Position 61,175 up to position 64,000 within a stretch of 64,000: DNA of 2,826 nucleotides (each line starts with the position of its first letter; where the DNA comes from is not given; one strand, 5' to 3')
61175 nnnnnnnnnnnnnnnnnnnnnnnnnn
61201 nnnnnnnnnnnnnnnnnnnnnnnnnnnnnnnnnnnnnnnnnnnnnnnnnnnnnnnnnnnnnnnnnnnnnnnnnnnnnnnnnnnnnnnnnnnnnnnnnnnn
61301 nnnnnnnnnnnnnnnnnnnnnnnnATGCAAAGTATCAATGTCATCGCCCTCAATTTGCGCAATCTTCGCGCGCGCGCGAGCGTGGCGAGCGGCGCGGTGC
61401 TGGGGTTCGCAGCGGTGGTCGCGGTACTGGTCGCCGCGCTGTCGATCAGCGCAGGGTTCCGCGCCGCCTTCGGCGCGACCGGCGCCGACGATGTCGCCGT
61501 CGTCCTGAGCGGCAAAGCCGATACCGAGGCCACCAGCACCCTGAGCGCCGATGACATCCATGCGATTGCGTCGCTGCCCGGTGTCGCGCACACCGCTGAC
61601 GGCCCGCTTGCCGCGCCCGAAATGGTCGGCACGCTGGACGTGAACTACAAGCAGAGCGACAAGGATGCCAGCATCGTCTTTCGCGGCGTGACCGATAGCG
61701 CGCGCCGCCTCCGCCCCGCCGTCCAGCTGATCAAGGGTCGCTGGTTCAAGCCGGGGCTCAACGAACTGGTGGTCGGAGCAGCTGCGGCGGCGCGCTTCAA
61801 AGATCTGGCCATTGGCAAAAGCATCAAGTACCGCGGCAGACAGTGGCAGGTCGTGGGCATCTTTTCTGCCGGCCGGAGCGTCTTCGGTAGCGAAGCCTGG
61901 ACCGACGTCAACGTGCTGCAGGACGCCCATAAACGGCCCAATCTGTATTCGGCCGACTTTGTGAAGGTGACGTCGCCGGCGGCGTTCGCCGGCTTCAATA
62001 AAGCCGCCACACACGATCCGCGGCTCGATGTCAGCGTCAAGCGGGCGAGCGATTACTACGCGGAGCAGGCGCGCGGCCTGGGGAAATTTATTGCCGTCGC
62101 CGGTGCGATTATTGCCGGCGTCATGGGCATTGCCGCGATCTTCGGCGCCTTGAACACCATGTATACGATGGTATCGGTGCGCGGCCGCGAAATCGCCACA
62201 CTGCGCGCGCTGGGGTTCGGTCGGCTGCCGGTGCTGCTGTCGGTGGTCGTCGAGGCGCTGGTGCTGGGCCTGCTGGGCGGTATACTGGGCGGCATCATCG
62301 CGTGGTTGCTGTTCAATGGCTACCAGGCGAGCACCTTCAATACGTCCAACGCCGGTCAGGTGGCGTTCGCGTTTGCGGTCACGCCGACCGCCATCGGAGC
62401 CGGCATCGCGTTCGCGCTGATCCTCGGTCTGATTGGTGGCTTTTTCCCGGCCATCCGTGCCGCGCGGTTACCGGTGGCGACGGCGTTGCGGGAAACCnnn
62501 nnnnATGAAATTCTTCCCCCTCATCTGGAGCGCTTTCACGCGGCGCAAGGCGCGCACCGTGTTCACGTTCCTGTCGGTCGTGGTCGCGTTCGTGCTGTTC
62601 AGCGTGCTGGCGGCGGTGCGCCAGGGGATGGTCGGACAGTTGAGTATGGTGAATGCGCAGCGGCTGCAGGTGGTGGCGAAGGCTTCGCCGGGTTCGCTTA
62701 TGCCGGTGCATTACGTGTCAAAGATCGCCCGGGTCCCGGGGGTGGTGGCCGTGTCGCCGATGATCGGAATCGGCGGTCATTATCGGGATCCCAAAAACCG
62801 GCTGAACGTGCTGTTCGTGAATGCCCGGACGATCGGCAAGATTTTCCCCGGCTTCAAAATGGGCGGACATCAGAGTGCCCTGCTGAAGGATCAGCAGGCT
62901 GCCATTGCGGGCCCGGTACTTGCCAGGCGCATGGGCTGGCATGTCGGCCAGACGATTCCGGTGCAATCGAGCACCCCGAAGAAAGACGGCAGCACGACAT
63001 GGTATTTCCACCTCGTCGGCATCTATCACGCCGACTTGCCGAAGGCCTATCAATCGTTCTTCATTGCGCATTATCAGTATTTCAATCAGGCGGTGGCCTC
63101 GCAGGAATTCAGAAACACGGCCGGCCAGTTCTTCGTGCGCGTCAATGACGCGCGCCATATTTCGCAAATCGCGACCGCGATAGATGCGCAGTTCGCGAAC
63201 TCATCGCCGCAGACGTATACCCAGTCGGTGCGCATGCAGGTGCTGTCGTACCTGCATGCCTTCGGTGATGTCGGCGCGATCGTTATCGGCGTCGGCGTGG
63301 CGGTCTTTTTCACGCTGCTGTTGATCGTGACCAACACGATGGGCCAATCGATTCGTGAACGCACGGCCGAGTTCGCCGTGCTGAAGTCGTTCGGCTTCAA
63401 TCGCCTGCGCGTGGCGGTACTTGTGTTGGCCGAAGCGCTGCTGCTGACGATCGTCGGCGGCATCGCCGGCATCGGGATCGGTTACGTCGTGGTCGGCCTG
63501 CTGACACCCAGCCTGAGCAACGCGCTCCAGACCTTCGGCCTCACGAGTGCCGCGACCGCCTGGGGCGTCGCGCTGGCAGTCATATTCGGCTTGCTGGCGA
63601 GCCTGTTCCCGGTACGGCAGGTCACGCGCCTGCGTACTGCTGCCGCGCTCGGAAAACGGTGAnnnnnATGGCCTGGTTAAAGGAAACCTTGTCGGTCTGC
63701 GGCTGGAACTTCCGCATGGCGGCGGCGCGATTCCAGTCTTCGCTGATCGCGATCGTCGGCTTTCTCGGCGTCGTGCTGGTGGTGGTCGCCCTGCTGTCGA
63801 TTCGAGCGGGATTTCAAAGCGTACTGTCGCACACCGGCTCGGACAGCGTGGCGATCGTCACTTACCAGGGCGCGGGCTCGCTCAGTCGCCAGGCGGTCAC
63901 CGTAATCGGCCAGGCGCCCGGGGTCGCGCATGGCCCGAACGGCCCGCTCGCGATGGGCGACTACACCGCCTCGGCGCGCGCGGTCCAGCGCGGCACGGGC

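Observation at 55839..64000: One adaptor and one ATPase followed by at least six FtsX-fold permease genes in strict A-B-A-B-A-B alternation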

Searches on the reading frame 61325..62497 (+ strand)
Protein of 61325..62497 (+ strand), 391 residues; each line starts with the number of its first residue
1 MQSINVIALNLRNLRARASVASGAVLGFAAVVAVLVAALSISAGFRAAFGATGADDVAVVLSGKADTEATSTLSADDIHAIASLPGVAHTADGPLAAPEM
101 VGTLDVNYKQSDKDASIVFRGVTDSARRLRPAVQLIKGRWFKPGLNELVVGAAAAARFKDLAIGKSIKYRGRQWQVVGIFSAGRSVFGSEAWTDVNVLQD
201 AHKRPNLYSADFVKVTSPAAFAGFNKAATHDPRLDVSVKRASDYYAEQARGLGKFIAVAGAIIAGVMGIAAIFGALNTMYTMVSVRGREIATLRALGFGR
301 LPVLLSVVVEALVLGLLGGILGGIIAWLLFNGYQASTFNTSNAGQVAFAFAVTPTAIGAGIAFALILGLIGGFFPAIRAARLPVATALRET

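Call 5: search_protein_families(library=pfam, proteins=[window:61325-62497:+], max_evalue=0.01)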
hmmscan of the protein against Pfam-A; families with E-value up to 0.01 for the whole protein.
window:61325-62497:+ (391 aa): 3 families
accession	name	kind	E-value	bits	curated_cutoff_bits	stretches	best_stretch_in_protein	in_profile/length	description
PF12704.14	MacB_PCD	-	5.9e-16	59.8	27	1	23-221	7-197/207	MacB-like periplasmic core domain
PF02687.27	FtsX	-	1.4e-12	48.1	25.5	1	262-383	2-119/120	FtsX-like permease C-terminal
PF04893.22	Yip1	-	3.3e-05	24.3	28.6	1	249-362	53-171/173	Yip1 domain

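Call 7: search_protein_families(library=ncbifam, proteins=[window:61325-62497:+], max_evalue=0.001)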
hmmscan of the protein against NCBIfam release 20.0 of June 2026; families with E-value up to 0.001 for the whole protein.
window:61325-62497:+ (391 aa): 6 families
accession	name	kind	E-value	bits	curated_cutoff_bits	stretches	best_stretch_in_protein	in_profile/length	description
TIGR03434.1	ADOP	subfamily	2.7e-09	35.7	622.3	1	163-390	163-401/803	ADOP family duplicated permease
TIGR02212.1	lolCE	equivalog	6.5e-09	35.2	362.45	1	23-390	26-410/411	lipoprotein-releasing ABC transporter permease subunit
NF038347.1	FtsX_Gpos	exception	4.4e-07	29.5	225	1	205-372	118-287/296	permease-like cell division protein FtsX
NF007826.0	PRK10535.1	equivalog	7.2e-05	21.2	966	1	252-388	521-645/648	macrolide ABC transporter ATP-binding protein/permease MacB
NF038346.1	FtsX_actino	exception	0.0001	21.8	250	1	257-369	180-299/308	permease-like cell division protein FtsX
TIGR01185.1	devC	equivalog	0.00015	20.9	290.35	1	170-336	166-337/380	ABC transporter permease DevC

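Call 75: find_homologous_proteins(query=window:61325-62497:+, max_evalue=1e-60)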
Query window:61325-62497:+ (391 aa): 7706 proteins with E <= 1e-60 among 8000 candidates; the best 120 are listed.
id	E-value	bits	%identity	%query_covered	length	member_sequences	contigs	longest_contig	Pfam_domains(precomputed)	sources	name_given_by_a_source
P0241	1.8e-240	815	100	100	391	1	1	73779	PF02687.28,PF12704.15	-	-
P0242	7.7e-218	741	90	100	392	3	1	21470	PF04893.23,PF02687.28,PF12704.15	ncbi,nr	ncbi:MAG TPA: ABC transporter permease [Gammaproteobacteria bacterium]|nr:ABC transporter permease [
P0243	3.8e-204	696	84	100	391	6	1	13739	PF04893.23,PF02687.28,PF12704.15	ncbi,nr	ncbi:MAG TPA: ABC transporter permease [Gammaproteobacteria bacterium]|nr:ABC transporter permease [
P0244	1.1e-176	605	73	100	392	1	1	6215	PF02687.28,PF12704.15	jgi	jgi:putative ABC transport system permease protein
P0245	8.1e-170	583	71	100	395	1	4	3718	PF04893.23,PF02687.28,PF12704.15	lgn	-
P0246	2.2e-120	420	53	98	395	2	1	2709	PF02687.28,PF12704.15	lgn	-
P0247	3.1e-120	420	53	99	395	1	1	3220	PF02687.28,PF12704.15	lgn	-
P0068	5.7e-117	409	55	99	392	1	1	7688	PF02687.28,PF12704.15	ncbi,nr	ncbi:MAG TPA: ABC transporter permease [Gammaproteobacteria bacterium]|nr:ABC transporter permease [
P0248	3.4e-116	407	55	99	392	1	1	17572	PF02687.28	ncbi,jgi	jgi:putative ABC transport system permease protein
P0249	5.6e-115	403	54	99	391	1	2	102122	PF02687.28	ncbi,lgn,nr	ncbi:MAG TPA: ABC transporter permease [Gammaproteobacteria bacterium]|nr:ABC transporter permease [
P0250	9.0e-115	402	54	99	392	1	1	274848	PF02687.28,PF12704.15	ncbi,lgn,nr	ncbi:MAG TPA: ABC transporter permease [Gammaproteobacteria bacterium]|nr:ABC transporter permease [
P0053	1.1e-113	398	55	98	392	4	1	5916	PF02687.28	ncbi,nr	ncbi:MAG TPA: FtsX-like permease family protein [Gammaproteobacteria bacterium]|nr:FtsX-like permeas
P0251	1.7e-111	391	52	99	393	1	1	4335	PF02687.28,PF12704.15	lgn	-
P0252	2.2e-111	391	53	99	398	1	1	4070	PF02687.28,PF12704.15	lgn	-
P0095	2.7e-111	390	53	99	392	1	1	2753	PF02687.28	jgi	jgi:putative ABC transport system permease protein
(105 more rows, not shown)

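Call 76: find_encoding_contigs(protein=P0250, flank=9000, max_places=2)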
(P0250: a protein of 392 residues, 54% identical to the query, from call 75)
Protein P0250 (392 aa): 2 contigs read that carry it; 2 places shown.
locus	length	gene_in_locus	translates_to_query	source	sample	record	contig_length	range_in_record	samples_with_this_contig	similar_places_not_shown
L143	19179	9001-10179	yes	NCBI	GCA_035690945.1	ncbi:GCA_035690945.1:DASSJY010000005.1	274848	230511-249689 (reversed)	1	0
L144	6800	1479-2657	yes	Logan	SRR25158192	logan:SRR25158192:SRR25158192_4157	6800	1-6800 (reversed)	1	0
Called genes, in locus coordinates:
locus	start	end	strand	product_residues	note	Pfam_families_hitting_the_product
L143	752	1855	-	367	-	PF01612:DNA_pol_A_exo1, PF00570:HRDC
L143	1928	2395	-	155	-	PF13441:Gly-zipper_YMGG (faint), PF05433:Rick_17kDa_Anti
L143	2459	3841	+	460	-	PF01225:Mur_ligase, PF08245:Mur_ligase_M, PF02875:Mur_ligase_C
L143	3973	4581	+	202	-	PF02441:Flavoprotein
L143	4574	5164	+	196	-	PF02190:LON_substr_bdg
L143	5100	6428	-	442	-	PF09335:VTT_dom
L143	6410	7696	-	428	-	PF00202:Aminotran_3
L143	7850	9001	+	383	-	PF12704:MacB_PCD, PF02687:FtsX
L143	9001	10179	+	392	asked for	PF12704:MacB_PCD, PF02687:FtsX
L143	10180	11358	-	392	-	PF11873:Mltc_N, PF01464:SLT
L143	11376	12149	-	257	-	-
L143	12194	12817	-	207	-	PF04893:Yip1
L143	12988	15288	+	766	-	PF13428:TPR_14 (faint), PF13176:TPR_7 (faint), PF13414:TPR_11 (faint), PF07719:TPR_2 (faint), PF21033:RMD1-3 (faint), PF00515:TPR_1 (faint), PF13181:TPR_8 (faint), PF13432:TPR_16, +4 more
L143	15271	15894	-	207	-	PF02581:TMP-TENI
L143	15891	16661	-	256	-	PF08543:Phos_pyr_kin, PF00294:PfkB (weak)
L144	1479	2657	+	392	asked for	PF12704:MacB_PCD, PF02687:FtsX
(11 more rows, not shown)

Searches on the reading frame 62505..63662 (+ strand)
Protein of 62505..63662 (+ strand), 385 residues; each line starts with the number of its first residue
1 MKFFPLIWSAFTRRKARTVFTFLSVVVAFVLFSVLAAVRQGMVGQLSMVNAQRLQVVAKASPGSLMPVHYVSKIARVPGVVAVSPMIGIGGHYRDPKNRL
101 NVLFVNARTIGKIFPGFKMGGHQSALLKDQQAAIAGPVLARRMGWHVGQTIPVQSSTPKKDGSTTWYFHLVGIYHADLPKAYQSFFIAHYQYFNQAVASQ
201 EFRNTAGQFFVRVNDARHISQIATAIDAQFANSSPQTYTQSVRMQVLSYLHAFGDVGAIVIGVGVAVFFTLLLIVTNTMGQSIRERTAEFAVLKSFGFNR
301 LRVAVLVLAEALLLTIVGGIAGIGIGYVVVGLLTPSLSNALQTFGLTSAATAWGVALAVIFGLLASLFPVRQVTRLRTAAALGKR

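Call 5: search_protein_families(library=pfam, proteins=[window:62505-63659:+], max_evalue=0.01)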
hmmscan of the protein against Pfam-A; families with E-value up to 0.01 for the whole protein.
window:62505-63659:+ (385 aa): 1 family
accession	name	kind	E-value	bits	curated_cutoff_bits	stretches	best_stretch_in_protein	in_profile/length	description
PF02687.27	FtsX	-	2.9e-14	53.6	25.5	1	263-375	3-117/120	FtsX-like permease C-terminal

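Call 6: find_encoding_contigs(protein=window:62505-63662:+, flank=10000, max_places=6)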
Protein window:62505-63662:+ (385 aa): no gene with exactly this product is on record in the collection.

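Call 7: search_protein_families(library=ncbifam, proteins=[window:62505-63659:+], max_evalue=0.001)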
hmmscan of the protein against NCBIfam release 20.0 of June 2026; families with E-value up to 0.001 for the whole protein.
window:62505-63659:+ (385 aa): 4 families
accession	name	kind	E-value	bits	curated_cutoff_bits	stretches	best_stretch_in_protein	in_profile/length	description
TIGR03434.1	ADOP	subfamily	5.5e-13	47.9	622.3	1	201-383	209-400/803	ADOP family duplicated permease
NF038347.1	FtsX_Gpos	exception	4e-05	23.1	225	1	207-362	122-274/296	permease-like cell division protein FtsX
TIGR02212.1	lolCE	equivalog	6.4e-05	22.1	362.45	1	23-341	33-349/411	lipoprotein-releasing ABC transporter permease subunit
NF007826.0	PRK10535.1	equivalog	0.00022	19.7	966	1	274-383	539-646/648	macrolide ABC transporter ATP-binding protein/permease MacB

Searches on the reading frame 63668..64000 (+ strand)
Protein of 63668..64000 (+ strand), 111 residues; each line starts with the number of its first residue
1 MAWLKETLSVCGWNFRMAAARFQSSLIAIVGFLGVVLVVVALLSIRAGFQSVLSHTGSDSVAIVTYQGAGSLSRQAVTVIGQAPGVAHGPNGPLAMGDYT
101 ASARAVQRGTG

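Call 5: search_protein_families(library=pfam, proteins=[window:63668-64000:+], max_evalue=0.01)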
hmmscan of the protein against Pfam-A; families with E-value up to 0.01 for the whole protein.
window:63668-64000:+ (111 aa): 1 family
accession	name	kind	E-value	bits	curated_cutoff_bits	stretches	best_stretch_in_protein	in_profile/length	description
PF16449.10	MatB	-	0.007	16.6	27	1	52-107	72-127/169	Fimbrillin MatB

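Call 7: search_protein_families(library=ncbifam, proteins=[window:63668-64000:+], max_evalue=0.001)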
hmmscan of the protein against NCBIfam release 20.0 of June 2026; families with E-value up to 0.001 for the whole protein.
window:63668-64000:+ (111 aa): 0 families
